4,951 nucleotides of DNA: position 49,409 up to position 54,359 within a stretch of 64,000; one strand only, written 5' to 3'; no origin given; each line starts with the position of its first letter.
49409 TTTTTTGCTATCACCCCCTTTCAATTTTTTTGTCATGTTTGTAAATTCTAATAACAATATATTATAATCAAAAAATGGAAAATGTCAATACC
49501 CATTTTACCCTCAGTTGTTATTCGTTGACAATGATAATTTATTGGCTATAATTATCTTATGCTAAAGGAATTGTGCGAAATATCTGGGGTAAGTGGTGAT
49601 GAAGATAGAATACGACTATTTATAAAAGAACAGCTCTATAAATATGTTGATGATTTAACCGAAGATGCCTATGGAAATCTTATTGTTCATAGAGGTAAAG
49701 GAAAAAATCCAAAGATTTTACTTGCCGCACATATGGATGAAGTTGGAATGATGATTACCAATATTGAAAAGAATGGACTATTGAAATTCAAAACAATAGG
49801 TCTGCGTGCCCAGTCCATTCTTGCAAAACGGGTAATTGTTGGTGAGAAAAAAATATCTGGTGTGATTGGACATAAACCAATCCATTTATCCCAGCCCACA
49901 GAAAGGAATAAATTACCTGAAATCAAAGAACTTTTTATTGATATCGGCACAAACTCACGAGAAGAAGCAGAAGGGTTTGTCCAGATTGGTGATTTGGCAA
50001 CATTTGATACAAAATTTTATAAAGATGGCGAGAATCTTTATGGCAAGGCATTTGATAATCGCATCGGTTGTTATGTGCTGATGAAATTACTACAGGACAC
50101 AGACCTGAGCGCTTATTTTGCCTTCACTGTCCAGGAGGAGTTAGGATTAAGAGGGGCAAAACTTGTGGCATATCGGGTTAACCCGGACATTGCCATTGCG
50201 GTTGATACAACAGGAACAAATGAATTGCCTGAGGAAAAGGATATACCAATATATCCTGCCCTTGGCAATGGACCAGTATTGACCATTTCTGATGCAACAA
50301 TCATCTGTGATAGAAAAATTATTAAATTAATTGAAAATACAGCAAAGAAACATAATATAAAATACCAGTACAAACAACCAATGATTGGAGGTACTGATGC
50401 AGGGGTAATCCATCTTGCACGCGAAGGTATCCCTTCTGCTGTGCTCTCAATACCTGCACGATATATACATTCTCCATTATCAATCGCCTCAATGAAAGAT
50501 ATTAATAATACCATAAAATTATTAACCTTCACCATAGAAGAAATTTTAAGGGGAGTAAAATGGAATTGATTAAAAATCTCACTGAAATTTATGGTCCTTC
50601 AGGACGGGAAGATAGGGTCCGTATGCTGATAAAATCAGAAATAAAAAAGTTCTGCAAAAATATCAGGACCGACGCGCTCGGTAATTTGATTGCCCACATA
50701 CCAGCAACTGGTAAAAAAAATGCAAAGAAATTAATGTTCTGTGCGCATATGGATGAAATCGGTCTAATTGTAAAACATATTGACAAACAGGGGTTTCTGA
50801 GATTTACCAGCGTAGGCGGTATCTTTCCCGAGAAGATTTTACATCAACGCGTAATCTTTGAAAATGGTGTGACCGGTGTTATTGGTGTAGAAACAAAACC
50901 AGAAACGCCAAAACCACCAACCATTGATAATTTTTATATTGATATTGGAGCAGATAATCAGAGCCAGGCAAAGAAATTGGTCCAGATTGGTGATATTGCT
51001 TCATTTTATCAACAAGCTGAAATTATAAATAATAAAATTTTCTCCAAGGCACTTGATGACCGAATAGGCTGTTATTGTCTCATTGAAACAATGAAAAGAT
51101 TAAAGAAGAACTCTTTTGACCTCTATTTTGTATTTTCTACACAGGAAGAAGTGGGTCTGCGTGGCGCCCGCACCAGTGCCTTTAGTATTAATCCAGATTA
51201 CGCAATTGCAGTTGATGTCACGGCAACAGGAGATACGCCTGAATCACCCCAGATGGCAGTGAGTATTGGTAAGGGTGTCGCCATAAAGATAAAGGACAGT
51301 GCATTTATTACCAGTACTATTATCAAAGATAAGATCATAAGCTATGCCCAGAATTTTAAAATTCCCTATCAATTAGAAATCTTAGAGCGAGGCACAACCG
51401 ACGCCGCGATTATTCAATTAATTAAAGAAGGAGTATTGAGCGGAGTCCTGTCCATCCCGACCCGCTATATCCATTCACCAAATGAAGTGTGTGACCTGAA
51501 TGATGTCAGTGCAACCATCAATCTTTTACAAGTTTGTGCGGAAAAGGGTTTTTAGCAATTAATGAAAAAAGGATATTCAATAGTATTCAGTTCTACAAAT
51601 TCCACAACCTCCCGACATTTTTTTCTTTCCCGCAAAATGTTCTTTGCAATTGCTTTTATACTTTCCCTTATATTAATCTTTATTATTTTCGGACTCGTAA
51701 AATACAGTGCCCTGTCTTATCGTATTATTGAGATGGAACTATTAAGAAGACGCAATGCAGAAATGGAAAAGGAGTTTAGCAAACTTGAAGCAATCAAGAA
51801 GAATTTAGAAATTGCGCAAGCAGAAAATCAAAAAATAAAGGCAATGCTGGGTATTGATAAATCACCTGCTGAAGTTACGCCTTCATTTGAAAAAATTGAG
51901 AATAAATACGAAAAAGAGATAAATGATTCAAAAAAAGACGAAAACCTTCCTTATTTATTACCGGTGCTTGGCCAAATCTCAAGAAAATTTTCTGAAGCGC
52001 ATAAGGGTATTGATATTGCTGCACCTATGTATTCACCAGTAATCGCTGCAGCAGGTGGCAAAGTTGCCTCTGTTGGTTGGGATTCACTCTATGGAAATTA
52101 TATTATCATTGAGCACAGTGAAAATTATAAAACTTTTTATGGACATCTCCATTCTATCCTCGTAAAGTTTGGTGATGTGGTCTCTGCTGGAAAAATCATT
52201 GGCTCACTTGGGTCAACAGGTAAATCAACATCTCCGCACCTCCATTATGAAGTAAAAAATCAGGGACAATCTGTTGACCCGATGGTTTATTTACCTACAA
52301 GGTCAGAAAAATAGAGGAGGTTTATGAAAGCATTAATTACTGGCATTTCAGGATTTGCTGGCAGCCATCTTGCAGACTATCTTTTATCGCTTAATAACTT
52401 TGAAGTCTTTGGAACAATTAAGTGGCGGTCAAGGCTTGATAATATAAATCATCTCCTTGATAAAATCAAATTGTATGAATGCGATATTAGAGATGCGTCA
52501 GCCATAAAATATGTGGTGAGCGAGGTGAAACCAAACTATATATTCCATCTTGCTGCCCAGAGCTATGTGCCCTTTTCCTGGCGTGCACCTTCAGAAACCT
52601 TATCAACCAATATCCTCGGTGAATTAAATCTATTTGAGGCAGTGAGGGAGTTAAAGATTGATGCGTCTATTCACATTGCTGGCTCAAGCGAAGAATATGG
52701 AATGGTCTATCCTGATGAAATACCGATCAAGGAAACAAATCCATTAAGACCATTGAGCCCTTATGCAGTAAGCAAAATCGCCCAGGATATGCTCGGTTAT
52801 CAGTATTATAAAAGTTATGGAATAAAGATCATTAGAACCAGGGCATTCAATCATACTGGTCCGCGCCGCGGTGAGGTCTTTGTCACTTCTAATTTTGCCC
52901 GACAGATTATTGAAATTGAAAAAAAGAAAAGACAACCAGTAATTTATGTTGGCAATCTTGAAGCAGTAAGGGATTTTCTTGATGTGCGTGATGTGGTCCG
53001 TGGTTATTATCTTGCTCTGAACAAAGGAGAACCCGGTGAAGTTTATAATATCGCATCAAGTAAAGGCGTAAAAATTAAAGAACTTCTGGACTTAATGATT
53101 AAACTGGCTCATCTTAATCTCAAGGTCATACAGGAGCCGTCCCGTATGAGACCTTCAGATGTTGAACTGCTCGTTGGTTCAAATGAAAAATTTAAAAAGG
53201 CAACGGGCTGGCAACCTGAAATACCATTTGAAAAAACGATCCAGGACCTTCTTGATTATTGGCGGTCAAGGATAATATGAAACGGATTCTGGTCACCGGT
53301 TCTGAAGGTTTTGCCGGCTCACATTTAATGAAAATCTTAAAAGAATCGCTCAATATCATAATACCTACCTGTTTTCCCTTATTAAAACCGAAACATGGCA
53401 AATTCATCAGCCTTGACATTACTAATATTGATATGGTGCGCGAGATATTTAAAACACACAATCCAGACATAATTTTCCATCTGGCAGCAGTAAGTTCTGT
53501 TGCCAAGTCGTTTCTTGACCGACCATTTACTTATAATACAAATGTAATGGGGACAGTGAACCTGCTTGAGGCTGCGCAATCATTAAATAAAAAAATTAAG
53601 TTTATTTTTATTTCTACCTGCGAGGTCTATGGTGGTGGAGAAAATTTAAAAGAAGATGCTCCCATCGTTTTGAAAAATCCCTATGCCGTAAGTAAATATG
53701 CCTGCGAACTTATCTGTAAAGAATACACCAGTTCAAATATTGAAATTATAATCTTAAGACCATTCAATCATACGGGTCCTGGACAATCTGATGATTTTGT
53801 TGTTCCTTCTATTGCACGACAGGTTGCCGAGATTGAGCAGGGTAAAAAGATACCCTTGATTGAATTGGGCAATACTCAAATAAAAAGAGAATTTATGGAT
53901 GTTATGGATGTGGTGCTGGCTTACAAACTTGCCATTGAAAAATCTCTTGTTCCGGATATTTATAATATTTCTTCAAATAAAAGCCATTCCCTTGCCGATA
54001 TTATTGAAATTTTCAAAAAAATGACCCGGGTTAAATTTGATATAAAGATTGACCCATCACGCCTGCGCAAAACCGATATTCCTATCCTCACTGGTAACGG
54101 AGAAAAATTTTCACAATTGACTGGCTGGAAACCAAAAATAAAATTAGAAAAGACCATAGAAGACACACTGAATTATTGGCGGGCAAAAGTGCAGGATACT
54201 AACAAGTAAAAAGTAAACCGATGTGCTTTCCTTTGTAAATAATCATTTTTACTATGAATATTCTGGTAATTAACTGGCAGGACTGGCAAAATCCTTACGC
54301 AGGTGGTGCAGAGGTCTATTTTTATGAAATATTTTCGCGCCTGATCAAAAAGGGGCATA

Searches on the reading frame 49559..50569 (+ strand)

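Call 58: search_protein_families(library=pfam, proteins=[window:49559-50569:+], max_evalue=0.00001)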
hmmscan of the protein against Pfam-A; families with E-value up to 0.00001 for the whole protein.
window:49559-50569:+ (336 aa): 2 families
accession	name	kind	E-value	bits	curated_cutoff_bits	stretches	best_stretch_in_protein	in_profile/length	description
PF05343.19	Peptidase_M42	-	8.6e-93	311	23.2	1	39-321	1-292/292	M42 glutamyl aminopeptidase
PF01546.33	Peptidase_M20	-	4.3e-06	27.2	24.6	1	178-327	51-205/206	Peptidase family M20/M25/M40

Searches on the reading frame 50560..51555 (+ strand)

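Call 58: search_protein_families(library=pfam, proteins=[window:50560-51555:+], max_evalue=0.00001)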
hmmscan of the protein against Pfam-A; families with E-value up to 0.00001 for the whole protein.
window:50560-51555:+ (331 aa): 3 families
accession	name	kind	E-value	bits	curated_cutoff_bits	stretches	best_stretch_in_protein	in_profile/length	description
PF05343.19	Peptidase_M42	-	1.2e-93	313.8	23.2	1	41-322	1-292/292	M42 glutamyl aminopeptidase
PF01546.33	Peptidase_M20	-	4.2e-08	33.8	24.6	1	164-327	33-204/206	Peptidase family M20/M25/M40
PF04389.22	Peptidase_M28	-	2.1e-06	28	21.3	0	164-220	30-94/193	Peptidase family M28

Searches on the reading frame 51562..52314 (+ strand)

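Call 58: search_protein_families(library=pfam, proteins=[window:51562-52314:+], max_evalue=0.00001)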
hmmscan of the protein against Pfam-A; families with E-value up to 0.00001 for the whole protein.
window:51562-52314:+ (250 aa): 1 family
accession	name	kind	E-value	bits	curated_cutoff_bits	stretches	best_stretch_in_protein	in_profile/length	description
PF01551.29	Peptidase_M23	-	1.7e-34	118.3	28.7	1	146-240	2-96/96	Peptidase family M23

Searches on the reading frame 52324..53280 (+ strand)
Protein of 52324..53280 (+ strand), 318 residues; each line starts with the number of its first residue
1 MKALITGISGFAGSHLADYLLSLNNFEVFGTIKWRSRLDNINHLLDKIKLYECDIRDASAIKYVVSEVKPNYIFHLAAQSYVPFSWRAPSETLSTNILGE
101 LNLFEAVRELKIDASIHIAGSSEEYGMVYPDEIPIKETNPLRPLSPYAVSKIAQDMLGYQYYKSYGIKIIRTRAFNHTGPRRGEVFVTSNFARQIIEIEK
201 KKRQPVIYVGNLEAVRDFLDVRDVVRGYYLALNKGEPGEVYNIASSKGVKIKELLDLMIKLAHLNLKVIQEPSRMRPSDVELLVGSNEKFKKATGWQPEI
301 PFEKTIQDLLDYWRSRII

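Call 58: search_protein_families(library=pfam, proteins=[window:52324-53280:+], max_evalue=0.00001)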
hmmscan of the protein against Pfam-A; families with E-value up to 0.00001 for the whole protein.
window:52324-53280:+ (318 aa): 5 families
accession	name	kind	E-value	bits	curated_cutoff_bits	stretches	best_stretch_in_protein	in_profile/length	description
PF16363.11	GDP_Man_Dehyd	-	1.2e-82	278.5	27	1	4-308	1-331/332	GDP-mannose 4,6 dehydratase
PF01370.27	Epimerase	-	6.5e-58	196.4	20.9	1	3-244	1-240/240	NAD dependent epimerase/dehydratase family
PF02719.21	Polysacc_synt_2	-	2.2e-14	53.8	20.2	1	4-118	2-126/293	Polysaccharide biosynthesis protein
PF01073.25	3Beta_HSD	-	9.3e-07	28.6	22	1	4-118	1-114/280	3-beta hydroxysteroid dehydrogenase/isomerase family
PF04321.23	RmlD_sub_bind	-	4.8e-06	26.3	27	1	1-160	1-138/287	RmlD substrate binding domain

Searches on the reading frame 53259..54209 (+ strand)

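Call 58: search_protein_families(library=pfam, proteins=[window:53259-54209:+], max_evalue=0.00001)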
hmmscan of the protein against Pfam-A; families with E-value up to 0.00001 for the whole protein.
window:53259-54209:+ (316 aa): 6 families
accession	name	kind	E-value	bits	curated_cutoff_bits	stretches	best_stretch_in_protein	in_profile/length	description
PF16363.11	GDP_Man_Dehyd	-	7.7e-59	200.2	27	1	11-303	1-332/332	GDP-mannose 4,6 dehydratase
PF01370.27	Epimerase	-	2.5e-52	178.1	20.9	1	10-237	1-239/240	NAD dependent epimerase/dehydratase family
PF04321.23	RmlD_sub_bind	-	7.5e-14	51.9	27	1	9-165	2-145/287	RmlD substrate binding domain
PF07993.18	NAD_binding_4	-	1.5e-12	47.7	20.1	1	67-170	87-206/258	Male sterility protein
PF02719.21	Polysacc_synt_2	-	3.1e-10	40.2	20.2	1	52-258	61-249/293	Polysaccharide biosynthesis protein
PF01073.25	3Beta_HSD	-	3.6e-10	39.8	22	1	11-226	1-229/280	3-beta hydroxysteroid dehydrogenase/isomerase family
